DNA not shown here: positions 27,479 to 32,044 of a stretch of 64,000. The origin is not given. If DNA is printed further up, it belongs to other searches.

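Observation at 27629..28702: Isoleucyl-tRNA synthetase fused to an HhH / zinc-ribbon / DUF835-like C-terminal module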

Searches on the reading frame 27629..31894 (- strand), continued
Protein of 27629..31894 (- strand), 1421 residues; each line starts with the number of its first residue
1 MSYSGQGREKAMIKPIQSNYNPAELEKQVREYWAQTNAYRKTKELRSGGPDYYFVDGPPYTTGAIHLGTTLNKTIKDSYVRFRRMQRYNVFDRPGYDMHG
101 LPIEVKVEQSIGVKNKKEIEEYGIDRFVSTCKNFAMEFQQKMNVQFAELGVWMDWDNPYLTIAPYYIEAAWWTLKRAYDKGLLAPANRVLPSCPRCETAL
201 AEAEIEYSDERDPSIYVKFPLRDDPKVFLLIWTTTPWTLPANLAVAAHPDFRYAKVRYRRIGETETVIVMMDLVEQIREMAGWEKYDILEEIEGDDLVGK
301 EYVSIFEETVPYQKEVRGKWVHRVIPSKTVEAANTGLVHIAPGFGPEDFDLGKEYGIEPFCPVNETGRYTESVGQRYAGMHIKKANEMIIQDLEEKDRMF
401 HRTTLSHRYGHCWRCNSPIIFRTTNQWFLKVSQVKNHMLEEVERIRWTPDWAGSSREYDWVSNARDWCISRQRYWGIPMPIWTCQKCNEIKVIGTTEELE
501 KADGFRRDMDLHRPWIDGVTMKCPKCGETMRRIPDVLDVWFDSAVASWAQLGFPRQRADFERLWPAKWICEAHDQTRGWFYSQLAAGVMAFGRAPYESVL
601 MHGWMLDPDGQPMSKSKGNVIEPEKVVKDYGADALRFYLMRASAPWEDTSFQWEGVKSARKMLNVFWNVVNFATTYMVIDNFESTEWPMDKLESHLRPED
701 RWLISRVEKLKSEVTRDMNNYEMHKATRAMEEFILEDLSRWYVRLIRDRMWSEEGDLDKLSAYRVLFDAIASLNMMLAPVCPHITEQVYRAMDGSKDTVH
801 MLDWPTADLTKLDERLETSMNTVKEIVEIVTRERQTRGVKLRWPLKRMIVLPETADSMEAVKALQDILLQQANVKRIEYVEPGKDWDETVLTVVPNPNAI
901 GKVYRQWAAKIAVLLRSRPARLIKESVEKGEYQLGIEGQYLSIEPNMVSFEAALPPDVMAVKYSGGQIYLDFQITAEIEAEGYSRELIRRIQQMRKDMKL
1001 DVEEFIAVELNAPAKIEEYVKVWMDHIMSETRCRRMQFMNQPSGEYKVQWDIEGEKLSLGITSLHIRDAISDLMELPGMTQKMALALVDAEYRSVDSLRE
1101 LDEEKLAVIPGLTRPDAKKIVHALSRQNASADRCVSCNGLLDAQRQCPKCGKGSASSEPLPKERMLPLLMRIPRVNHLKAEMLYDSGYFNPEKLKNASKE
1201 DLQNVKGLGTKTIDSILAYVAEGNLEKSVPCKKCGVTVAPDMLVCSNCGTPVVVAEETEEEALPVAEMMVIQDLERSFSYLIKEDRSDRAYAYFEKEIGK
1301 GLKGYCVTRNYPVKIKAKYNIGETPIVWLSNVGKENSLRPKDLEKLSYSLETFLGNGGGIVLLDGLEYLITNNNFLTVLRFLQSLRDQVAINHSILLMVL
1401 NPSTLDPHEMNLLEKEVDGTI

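Call 13: find_homologous_proteins(query=window:27632-31894:-, max_evalue=1e-100)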
Query window:27632-31894:- (1421 aa): 7992 proteins with E <= 1e-100 among 8000 candidates; the best 120 are listed.
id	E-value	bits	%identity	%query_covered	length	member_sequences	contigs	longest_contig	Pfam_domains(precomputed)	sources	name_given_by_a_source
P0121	0.0e+0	3308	100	99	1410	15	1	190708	PF09334.18,PF08264.20,PF14520.13,PF05763.19,PF00133.29,PF00633.30,PF19302.5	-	-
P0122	0.0e+0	2555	74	99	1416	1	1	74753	PF12826.14,PF09334.18,PF08264.20,PF14520.13,PF05763.19,PF00133.29,PF19302.5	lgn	-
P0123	0.0e+0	2495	72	99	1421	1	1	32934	PF09334.18,PF08264.20,PF14520.13,PF05763.19,PF00133.29,PF00633.30,PF19302.5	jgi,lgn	-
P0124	0.0e+0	2381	69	99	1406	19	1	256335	PF09334.18,PF08264.20,PF14520.13,PF05763.19,PF00133.29,PF19302.5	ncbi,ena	-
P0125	0.0e+0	2363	72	94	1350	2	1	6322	PF09334.18,PF08264.20,PF14520.13,PF05763.19,PF00133.29,PF19302.5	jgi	jgi:isoleucyl-tRNA synthetase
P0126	0.0e+0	2286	65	99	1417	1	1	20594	PF12826.14,PF09334.18,PF13240.12,PF08264.20,PF14520.13,PF05763.19,PF12773.14,PF00133.29,PF00633.30,PF19302.5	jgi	jgi:isoleucyl-tRNA synthetase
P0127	0.0e+0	2283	67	99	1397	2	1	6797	PF09334.18,PF08264.20,PF14520.13,PF05763.19,PF01921.25,PF00133.29,PF19302.5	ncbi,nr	ncbi:MAG TPA: isoleucine--tRNA ligase [Methanomassiliicoccales archaeon]|nr:isoleucine--tRNA ligase 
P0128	0.0e+0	2282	66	99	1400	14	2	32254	PF12826.14,PF09334.18,PF08264.20,PF10391.16,PF14520.13,PF03118.22,PF05763.19,PF00133.29,PF00633.30,PF19302.5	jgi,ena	-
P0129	0.0e+0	2278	65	99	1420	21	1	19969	PF09334.18,PF08264.20,PF14520.13,PF05763.19,PF01921.25,PF00133.29,PF19302.5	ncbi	-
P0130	0.0e+0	2251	65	99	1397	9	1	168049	PF09334.18,PF08264.20,PF14520.13,PF05763.19,PF00133.29,PF19302.5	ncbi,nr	ncbi:MAG: isoleucine--tRNA ligase [Methanomassiliicoccales archaeon]|nr:isoleucine--tRNA ligase [Met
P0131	0.0e+0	2249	65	99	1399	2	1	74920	PF09334.18,PF08264.20,PF14520.13,PF05763.19,PF01921.25,PF12836.14,PF00133.29,PF00633.30,PF19302.5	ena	-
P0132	0.0e+0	2247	66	99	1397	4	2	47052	PF09334.18,PF08264.20,PF14520.13,PF03118.22,PF05763.19,PF00133.29,PF00633.30,PF19302.5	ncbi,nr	ncbi:MAG: isoleucine--tRNA ligase [Methanomassiliicoccales archaeon]|nr:isoleucine--tRNA ligase [Met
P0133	0.0e+0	2234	65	99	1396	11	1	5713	PF09334.18,PF08264.20,PF14520.13,PF03118.22,PF05763.19,PF00133.29,PF00633.30,PF19302.5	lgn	-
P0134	0.0e+0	2233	65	99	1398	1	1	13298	PF09334.18,PF08264.20,PF10391.16,PF14520.13,PF03118.22,PF05763.19,PF01921.25,PF00133.29,PF00633.30,PF19302.5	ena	-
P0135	0.0e+0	2218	66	99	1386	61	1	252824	PF09334.18,PF08264.20,PF10391.16,PF14520.13,PF05763.19,PF00133.29,PF00633.30,PF19302.5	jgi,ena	-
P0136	0.0e+0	2215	66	99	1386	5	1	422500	PF09334.18,PF08264.20,PF14520.13,PF05763.19,PF00133.29,PF19302.5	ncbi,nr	ncbi:MAG: isoleucine--tRNA ligase [Methanomassiliicoccales archaeon]|nr:isoleucine--tRNA ligase [Met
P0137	0.0e+0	2206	64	99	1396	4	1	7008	PF09334.18,PF08264.20,PF14520.13,PF05763.19,PF00133.29,PF19302.5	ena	-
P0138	0.0e+0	2202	65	99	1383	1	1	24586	PF09334.18,PF08264.20,PF14520.13,PF05763.19,PF00133.29,PF19302.5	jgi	jgi:isoleucyl-tRNA synthetase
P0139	0.0e+0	2201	65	99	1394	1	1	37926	PF09334.18,PF08264.20,PF10391.16,PF14520.13,PF03118.22,PF05763.19,PF00133.29,PF19302.5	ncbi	ncbi:MAG: isoleucine--tRNA ligase [Methanomassiliicoccales archaeon]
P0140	0.0e+0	2201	65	99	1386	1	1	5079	PF09334.18,PF08264.20,PF14520.13,PF05763.19,PF01921.25,PF00133.29,PF00633.30,PF19302.5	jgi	jgi:isoleucyl-tRNA synthetase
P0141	0.0e+0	2201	66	99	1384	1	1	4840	PF09334.18,PF08264.20,PF10391.16,PF14520.13,PF03118.22,PF05763.19,PF00133.29,PF14229.13,PF00633.30,PF19302.5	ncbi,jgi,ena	-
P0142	0.0e+0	2198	63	99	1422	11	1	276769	PF09334.18,PF13240.12,PF10391.16,PF05763.19,PF01921.25,PF00133.29,PF13248.12,PF12826.14,PF08264.20,PF14520.13,PF12773.14,PF00633.30,PF19302.5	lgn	-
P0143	0.0e+0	2196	65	99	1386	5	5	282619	PF09334.18,PF08264.20,PF14520.13,PF05763.19,PF01921.25,PF00133.29,PF00633.30,PF19302.5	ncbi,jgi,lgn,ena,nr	ncbi:MAG TPA: isoleucine--tRNA ligase [Methanomassiliicoccales archaeon]|nr:isoleucine--tRNA ligase 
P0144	0.0e+0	2188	65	99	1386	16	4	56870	PF09334.18,PF08264.20,PF14520.13,PF05763.19,PF00133.29,PF00633.30,PF19302.5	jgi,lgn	-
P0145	0.0e+0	2185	63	99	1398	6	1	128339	PF09334.18,PF08264.20,PF14520.13,PF05763.19,PF00133.29,PF19302.5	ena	-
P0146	0.0e+0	2182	65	99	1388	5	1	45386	PF09334.18,PF08264.20,PF10391.16,PF14520.13,PF05763.19,PF00133.29,PF19302.5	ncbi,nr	ncbi:MAG: isoleucine--tRNA ligase [Methanomassiliicoccales archaeon]|nr:isoleucine--tRNA ligase [Met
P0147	0.0e+0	2176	63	99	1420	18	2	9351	PF12826.14,PF09334.18,PF13240.12,PF08264.20,PF14520.13,PF05763.19,PF12773.14,PF00133.29,PF00633.30,PF19302.5,PF13248.12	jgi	-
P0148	0.0e+0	2173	64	99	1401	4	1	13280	PF09334.18,PF08264.20,PF14520.13,PF05763.19,PF00133.29,PF19302.5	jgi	jgi:isoleucyl-tRNA synthetase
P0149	0.0e+0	2164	62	99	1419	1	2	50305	PF12826.14,PF09334.18,PF13240.12,PF08264.20,PF14520.13,PF05763.19,PF12773.14,PF00133.29,PF00633.30,PF19302.5,PF13248.12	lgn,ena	-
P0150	0.0e+0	2163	63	99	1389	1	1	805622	PF12826.14,PF09334.18,PF08264.20,PF14520.13,PF05763.19,PF01921.25,PF00133.29,PF19302.5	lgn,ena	-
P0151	0.0e+0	2157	63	99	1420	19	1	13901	PF09334.18,PF08264.20,PF14520.13,PF05763.19,PF12773.14,PF01921.25,PF00133.29,PF19302.5,PF13248.12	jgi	jgi:isoleucyl-tRNA synthetase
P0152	0.0e+0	2148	63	98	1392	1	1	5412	PF12826.14,PF09334.18,PF08264.20,PF14520.13,PF05763.19,PF12836.14,PF00133.29,PF00633.30,PF19302.5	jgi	-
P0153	0.0e+0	2125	62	99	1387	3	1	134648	PF09334.18,PF08264.20,PF14520.13,PF05763.19,PF00133.29,PF19302.5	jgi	jgi:isoleucyl-tRNA synthetase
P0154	0.0e+0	2103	61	99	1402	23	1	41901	PF09334.18,PF08264.20,PF14520.13,PF18551.7,PF05763.19,PF01921.25,PF00133.29,PF19302.5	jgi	-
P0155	0.0e+0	2098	62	99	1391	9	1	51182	PF09334.18,PF08264.20,PF14520.13,PF05763.19,PF00133.29,PF19302.5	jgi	jgi:isoleucyl-tRNA synthetase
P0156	0.0e+0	2082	61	99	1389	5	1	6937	PF09334.18,PF08264.20,PF14520.13,PF05763.19,PF00133.29,PF00633.30,PF19302.5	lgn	-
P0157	0.0e+0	2064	61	99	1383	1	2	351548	PF09334.18,PF08264.20,PF14520.13,PF05763.19,PF00133.29,PF19302.5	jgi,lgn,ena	-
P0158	0.0e+0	2060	60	99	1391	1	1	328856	PF09334.18,PF08264.20,PF14520.13,PF05763.19,PF00133.29,PF19302.5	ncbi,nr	ncbi:MAG: isoleucine--tRNA ligase [Methanomassiliicoccus sp.]|nr:isoleucine--tRNA ligase [Methanomas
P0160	0.0e+0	2027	60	99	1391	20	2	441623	PF09334.18,PF08264.20,PF14520.13,PF05763.19,PF00133.29,PF19302.5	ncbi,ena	-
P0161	0.0e+0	2006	59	99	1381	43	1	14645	PF09334.18,PF08264.20,PF14520.13,PF05763.19,PF00133.29,PF19302.5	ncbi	-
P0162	0.0e+0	2005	59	99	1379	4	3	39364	PF09334.18,PF01406.26,PF08264.20,PF14520.13,PF05763.19,PF01921.25,PF00133.29,PF19302.5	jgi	jgi:isoleucyl-tRNA synthetase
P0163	0.0e+0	1997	59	100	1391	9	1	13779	PF09334.18,PF08264.20,PF14520.13,PF05763.19,PF00133.29,PF19302.5,PF13248.12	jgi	jgi:isoleucyl-tRNA synthetase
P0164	0.0e+0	1989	60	99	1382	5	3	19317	PF09334.18,PF08264.20,PF10391.16,PF14520.13,PF05763.19,PF00133.29,PF19302.5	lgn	-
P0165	0.0e+0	1986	60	99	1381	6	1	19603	PF09334.18,PF13240.12,PF08264.20,PF14520.13,PF05763.19,PF00133.29,PF19302.5,PF13248.12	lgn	-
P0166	0.0e+0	1980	59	99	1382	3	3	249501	PF09334.18,PF08264.20,PF14520.13,PF05763.19,PF00133.29,PF19302.5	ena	-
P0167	0.0e+0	1978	59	99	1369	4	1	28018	PF09334.18,PF08264.20,PF14520.13,PF05763.19,PF00133.29,PF19302.5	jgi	jgi:isoleucyl-tRNA synthetase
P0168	0.0e+0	1974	-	-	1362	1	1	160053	PF09334.18,PF08264.20,PF14520.13,PF05763.19,PF01921.25,PF00133.29,PF19302.5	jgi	-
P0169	0.0e+0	1948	62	79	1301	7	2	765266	PF09334.18,PF08264.20,PF05763.19,PF00133.29,PF19302.5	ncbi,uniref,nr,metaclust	ncbi:isoleucine--tRNA ligase [Methanomassiliicoccus luminyensis]|uniref:isoleucine--tRNA ligase n=1 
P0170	0.0e+0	1934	58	99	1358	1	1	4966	PF09334.18,PF08264.20,PF14520.13,PF05763.19,PF00133.29,PF19302.5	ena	-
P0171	0.0e+0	1933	59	99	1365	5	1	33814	PF09334.18,PF08264.20,PF14520.13,PF05763.19,PF01921.25,PF00133.29,PF19302.5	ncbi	-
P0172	0.0e+0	1877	56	99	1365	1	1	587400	PF09334.18,PF08264.20,PF14520.13,PF05763.19,PF00133.29,PF19302.5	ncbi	-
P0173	0.0e+0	1858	57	96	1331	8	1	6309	PF09334.18,PF08264.20,PF14520.13,PF05763.19,PF01921.25,PF00133.29,PF19302.5,PF13248.12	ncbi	ncbi:MAG: isoleucine--tRNA ligase, partial [Methanomassiliicoccales archaeon]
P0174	0.0e+0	1806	52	99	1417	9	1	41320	PF12826.14,PF09334.18,PF08264.20,PF10391.16,PF14520.13,PF05763.19,PF00133.29,PF11731.15,PF14229.13,PF19302.5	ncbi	-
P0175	0.0e+0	1793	55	99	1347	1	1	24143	PF09334.18,PF08264.20,PF05763.19,PF01921.25,PF00133.29,PF19302.5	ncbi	-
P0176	0.0e+0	1742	52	99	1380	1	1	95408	PF12826.14,PF09334.18,PF08264.20,PF14520.13,PF05763.19,PF00133.29,PF00633.30,PF19302.5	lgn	-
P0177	0.0e+0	1742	52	99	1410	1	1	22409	PF09334.18,PF08264.20,PF14520.13,PF05763.19,PF00133.29,PF19302.5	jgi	-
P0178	0.0e+0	1742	53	99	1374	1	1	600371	PF12826.14,PF09334.18,PF08264.20,PF14520.13,PF05763.19,PF00133.29,PF19302.5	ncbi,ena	-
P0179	0.0e+0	1741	51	99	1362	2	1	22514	PF12826.14,PF09334.18,PF08264.20,PF14520.13,PF05763.19,PF12773.14,PF00133.29,PF19302.5,PF13248.12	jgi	-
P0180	0.0e+0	1740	51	99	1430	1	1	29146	PF09334.18,PF08264.20,PF14520.13,PF05763.19,PF00133.29,PF19302.5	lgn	-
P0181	0.0e+0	1739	52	99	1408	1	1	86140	PF09334.18,PF08264.20,PF14520.13,PF05763.19,PF00133.29,PF19302.5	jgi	-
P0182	0.0e+0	1737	53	99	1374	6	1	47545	PF12826.14,PF09334.18,PF08264.20,PF14520.13,PF05763.19,PF00133.29,PF00633.30,PF19302.5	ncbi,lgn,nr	ncbi:MAG: isoleucine--tRNA ligase [Thermoplasmata archaeon]|nr:isoleucine--tRNA ligase [Thermoplasma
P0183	0.0e+0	1734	52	99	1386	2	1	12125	PF12826.14,PF09334.18,PF08264.20,PF14520.13,PF05763.19,PF00133.29,PF19302.5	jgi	jgi:isoleucyl-tRNA synthetase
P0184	0.0e+0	1732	51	99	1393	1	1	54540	PF09334.18,PF08264.20,PF14520.13,PF05763.19,PF00133.29,PF00633.30,PF19302.5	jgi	-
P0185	0.0e+0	1731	54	79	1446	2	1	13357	PF09334.18,PF08264.20,PF14520.13,PF05763.19,PF00133.29,PF19302.5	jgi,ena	-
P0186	0.0e+0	1727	51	99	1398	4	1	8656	PF09334.18,PF08264.20,PF14520.13,PF05763.19,PF00133.29,PF00633.30,PF19302.5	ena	-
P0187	0.0e+0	1726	52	99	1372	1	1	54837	PF12826.14,PF09334.18,PF08264.20,PF14520.13,PF05763.19,PF12836.14,PF00133.29,PF00633.30,PF19302.5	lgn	-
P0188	0.0e+0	1726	52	99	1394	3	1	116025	PF09334.18,PF08264.20,PF14520.13,PF05763.19,PF00133.29,PF19302.5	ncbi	-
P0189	0.0e+0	1725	51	99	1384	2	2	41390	PF09334.18,PF08264.20,PF14520.13,PF05763.19,PF00133.29,PF19302.5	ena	-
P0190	0.0e+0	1722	52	99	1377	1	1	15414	PF12826.14,PF09334.18,PF08264.20,PF14520.13,PF05763.19,PF00133.29,PF00633.30,PF19302.5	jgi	jgi:isoleucyl-tRNA synthetase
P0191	0.0e+0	1721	51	99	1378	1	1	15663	PF09334.18,PF08264.20,PF14520.13,PF05763.19,PF00133.29,PF19302.5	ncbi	ncbi:MAG: isoleucine--tRNA ligase [Thermoplasmata archaeon]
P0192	0.0e+0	1721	51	99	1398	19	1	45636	PF09334.18,PF08264.20,PF14520.13,PF05763.19,PF00133.29,PF19302.5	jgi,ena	-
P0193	0.0e+0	1721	51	99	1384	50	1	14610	PF09334.18,PF08264.20,PF14520.13,PF05763.19,PF00133.29,PF19302.5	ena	-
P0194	0.0e+0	1720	52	99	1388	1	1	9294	PF09334.18,PF08264.20,PF14520.13,PF05763.19,PF00133.29,PF00633.30,PF19302.5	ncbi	-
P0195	0.0e+0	1720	52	99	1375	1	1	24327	PF12826.14,PF09334.18,PF08264.20,PF14520.13,PF05763.19,PF00133.29,PF00633.30,PF19302.5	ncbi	-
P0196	0.0e+0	1720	51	99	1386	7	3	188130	PF09334.18,PF08264.20,PF14520.13,PF05763.19,PF00133.29,PF19302.5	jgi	-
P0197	0.0e+0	1718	52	99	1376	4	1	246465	PF12826.14,PF09334.18,PF08264.20,PF14520.13,PF05763.19,PF00133.29,PF19302.5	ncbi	-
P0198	0.0e+0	1718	51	99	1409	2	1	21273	PF09334.18,PF08264.20,PF14520.13,PF05763.19,PF00133.29,PF19302.5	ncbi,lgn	-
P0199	0.0e+0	1717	51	99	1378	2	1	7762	PF09334.18,PF08264.20,PF14520.13,PF05763.19,PF00133.29,PF19302.5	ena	-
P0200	0.0e+0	1716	52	99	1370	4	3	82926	PF12826.14,PF09334.18,PF08264.20,PF14520.13,PF05763.19,PF00133.29,PF19302.5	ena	-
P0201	0.0e+0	1713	54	78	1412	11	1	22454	PF09334.18,PF08264.20,PF14520.13,PF05763.19,PF00133.29,PF19302.5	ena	-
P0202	0.0e+0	1712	50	99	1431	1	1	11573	PF09334.18,PF08264.20,PF14520.13,PF05763.19,PF00133.29,PF19302.5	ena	-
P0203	0.0e+0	1712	54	78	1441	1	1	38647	PF09334.18,PF08264.20,PF14520.13,PF05763.19,PF00133.29,PF00633.30,PF19302.5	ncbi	-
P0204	0.0e+0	1711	52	99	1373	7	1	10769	PF09334.18,PF08264.20,PF14520.13,PF05763.19,PF00133.29,PF00633.30,PF19302.5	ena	-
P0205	0.0e+0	1711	51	99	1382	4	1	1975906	PF09334.18,PF08264.20,PF14520.13,PF05763.19,PF00133.29,PF19302.5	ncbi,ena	-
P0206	0.0e+0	1710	51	99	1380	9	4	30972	PF12826.14,PF09334.18,PF08264.20,PF14520.13,PF05763.19,PF00133.29,PF19302.5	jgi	jgi:isoleucyl-tRNA synthetase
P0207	0.0e+0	1708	51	99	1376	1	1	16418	PF09334.18,PF08264.20,PF14520.13,PF05763.19,PF00133.29,PF00633.30,PF19302.5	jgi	jgi:isoleucyl-tRNA synthetase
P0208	0.0e+0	1706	51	99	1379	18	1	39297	PF09334.18,PF08264.20,PF14520.13,PF05763.19,PF00133.29,PF19302.5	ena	-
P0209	0.0e+0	1706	51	99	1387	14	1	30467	PF09334.18,PF08264.20,PF14520.13,PF05763.19,PF00133.29,PF19302.5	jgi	jgi:isoleucyl-tRNA synthetase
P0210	0.0e+0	1705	51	99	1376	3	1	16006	PF09334.18,PF08264.20,PF14520.13,PF05763.19,PF00133.29,PF19302.5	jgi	jgi:isoleucyl-tRNA synthetase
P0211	0.0e+0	1705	51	98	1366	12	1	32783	PF09334.18,PF08264.20,PF14520.13,PF05763.19,PF00133.29,PF19302.5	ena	-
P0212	0.0e+0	1704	51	98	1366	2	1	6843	PF09334.18,PF08264.20,PF14520.13,PF05763.19,PF00133.29,PF19302.5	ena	-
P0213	0.0e+0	1704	51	99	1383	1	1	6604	PF09334.18,PF08264.20,PF14520.13,PF05763.19,PF00133.29,PF19302.5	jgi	jgi:isoleucyl-tRNA synthetase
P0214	0.0e+0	1703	55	78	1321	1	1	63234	PF09334.18,PF08264.20,PF14520.13,PF05763.19,PF00133.29,PF19302.5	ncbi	-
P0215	0.0e+0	1703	51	99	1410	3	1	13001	PF12826.14,PF09334.18,PF08264.20,PF14520.13,PF05763.19,PF00133.29,PF19302.5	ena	-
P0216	0.0e+0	1702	51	99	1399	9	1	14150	PF12826.14,PF09334.18,PF08264.20,PF10391.16,PF14520.13,PF05763.19,PF00133.29,PF19302.5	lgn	-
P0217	0.0e+0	1702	51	99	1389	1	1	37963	PF09334.18,PF08264.20,PF14520.13,PF05763.19,PF00133.29,PF19302.5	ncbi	-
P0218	0.0e+0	1701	50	99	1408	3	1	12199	PF12826.14,PF09334.18,PF08264.20,PF10391.16,PF14520.13,PF05763.19,PF00133.29,PF19302.5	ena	-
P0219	0.0e+0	1701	51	99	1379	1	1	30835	PF09334.18,PF08264.20,PF14520.13,PF05763.19,PF00133.29,PF19302.5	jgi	jgi:isoleucyl-tRNA synthetase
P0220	0.0e+0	1698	54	78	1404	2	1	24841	PF09334.18,PF08264.20,PF14520.13,PF05763.19,PF00133.29,PF19302.5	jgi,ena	-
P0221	0.0e+0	1698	54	79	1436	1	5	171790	PF12826.14,PF09334.18,PF08264.20,PF14520.13,PF05763.19,PF00133.29,PF19302.5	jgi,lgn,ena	-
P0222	0.0e+0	1697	53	79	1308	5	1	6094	PF09334.18,PF08264.20,PF14520.13,PF05763.19,PF00133.29,PF19302.5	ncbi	-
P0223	0.0e+0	1697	51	99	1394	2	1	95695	PF12826.14,PF09334.18,PF08264.20,PF14520.13,PF05763.19,PF00133.29,PF19302.5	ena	-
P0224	0.0e+0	1697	51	99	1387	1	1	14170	PF09334.18,PF08264.20,PF14520.13,PF05763.19,PF00133.29,PF00633.30,PF19302.5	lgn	-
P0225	0.0e+0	1696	51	99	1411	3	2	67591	PF09334.18,PF08264.20,PF14520.13,PF05763.19,PF00133.29,PF00633.30,PF19302.5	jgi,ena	-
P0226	0.0e+0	1696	51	99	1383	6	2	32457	PF12826.14,PF09334.18,PF08264.20,PF14520.13,PF05763.19,PF00133.29,PF19302.5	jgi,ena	-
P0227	0.0e+0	1695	54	79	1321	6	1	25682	PF09334.18,PF08264.20,PF14520.13,PF05763.19,PF00133.29,PF19302.5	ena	-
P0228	0.0e+0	1695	51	99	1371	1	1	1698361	PF09334.18,PF08264.20,PF14520.13,PF05763.19,PF00133.29,PF19302.5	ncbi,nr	ncbi:MAG: isoleucine--tRNA ligase [Methanobacteriota archaeon]|nr:MAG: isoleucine--tRNA ligase [Eury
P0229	0.0e+0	1692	50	99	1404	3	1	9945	PF09334.18,PF08264.20,PF14520.13,PF05763.19,PF00133.29,PF19302.5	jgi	jgi:isoleucyl-tRNA synthetase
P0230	0.0e+0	1691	54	78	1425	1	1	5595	PF09334.18,PF08264.20,PF14520.13,PF05763.19,PF00133.29,PF00633.30,PF19302.5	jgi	jgi:isoleucyl-tRNA synthetase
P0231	0.0e+0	1691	51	99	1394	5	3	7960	PF09334.18,PF08264.20,PF14520.13,PF05763.19,PF00133.29,PF19302.5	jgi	jgi:isoleucyl-tRNA synthetase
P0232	0.0e+0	1691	53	78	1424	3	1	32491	PF09334.18,PF08264.20,PF14520.13,PF05763.19,PF00133.29,PF19302.5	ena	-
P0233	0.0e+0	1690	52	81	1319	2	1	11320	PF09334.18,PF08264.20,PF14520.13,PF05763.19,PF00133.29,PF19302.5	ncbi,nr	ncbi:MAG: isoleucine--tRNA ligase [Thermoplasmata archaeon]|nr:isoleucine--tRNA ligase [Thermoplasma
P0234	0.0e+0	1689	51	99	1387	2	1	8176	PF12826.14,PF09334.18,PF08264.20,PF14520.13,PF05763.19,PF00133.29,PF19302.5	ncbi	ncbi:MAG: isoleucine--tRNA ligase [Thermoplasmata archaeon]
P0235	0.0e+0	1689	54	78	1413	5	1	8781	PF12826.14,PF09334.18,PF08264.20,PF14520.13,PF05763.19,PF00133.29,PF19302.5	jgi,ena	-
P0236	0.0e+0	1688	54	79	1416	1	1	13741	PF09334.18,PF08264.20,PF14520.13,PF05763.19,PF00133.29,PF19302.5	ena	-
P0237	0.0e+0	1687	53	78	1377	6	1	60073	PF09334.18,PF08264.20,PF14520.13,PF05763.19,PF00133.29,PF19302.5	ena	-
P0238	0.0e+0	1686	50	99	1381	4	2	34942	PF09334.18,PF08264.20,PF14520.13,PF05763.19,PF00133.29,PF19302.5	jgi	jgi:isoleucyl-tRNA synthetase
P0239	0.0e+0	1685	54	75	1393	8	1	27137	PF09334.18,PF08264.20,PF14520.13,PF05763.19,PF00133.29,PF19302.5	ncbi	-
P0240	0.0e+0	1678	53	78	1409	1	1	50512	PF12826.14,PF09334.18,PF08264.20,PF14520.13,PF05763.19,PF00133.29,PF19302.5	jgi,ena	-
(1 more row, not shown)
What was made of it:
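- Real and conserved: 119 of the 120 nearest IleRS proteins carry DUF835 (call 13).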
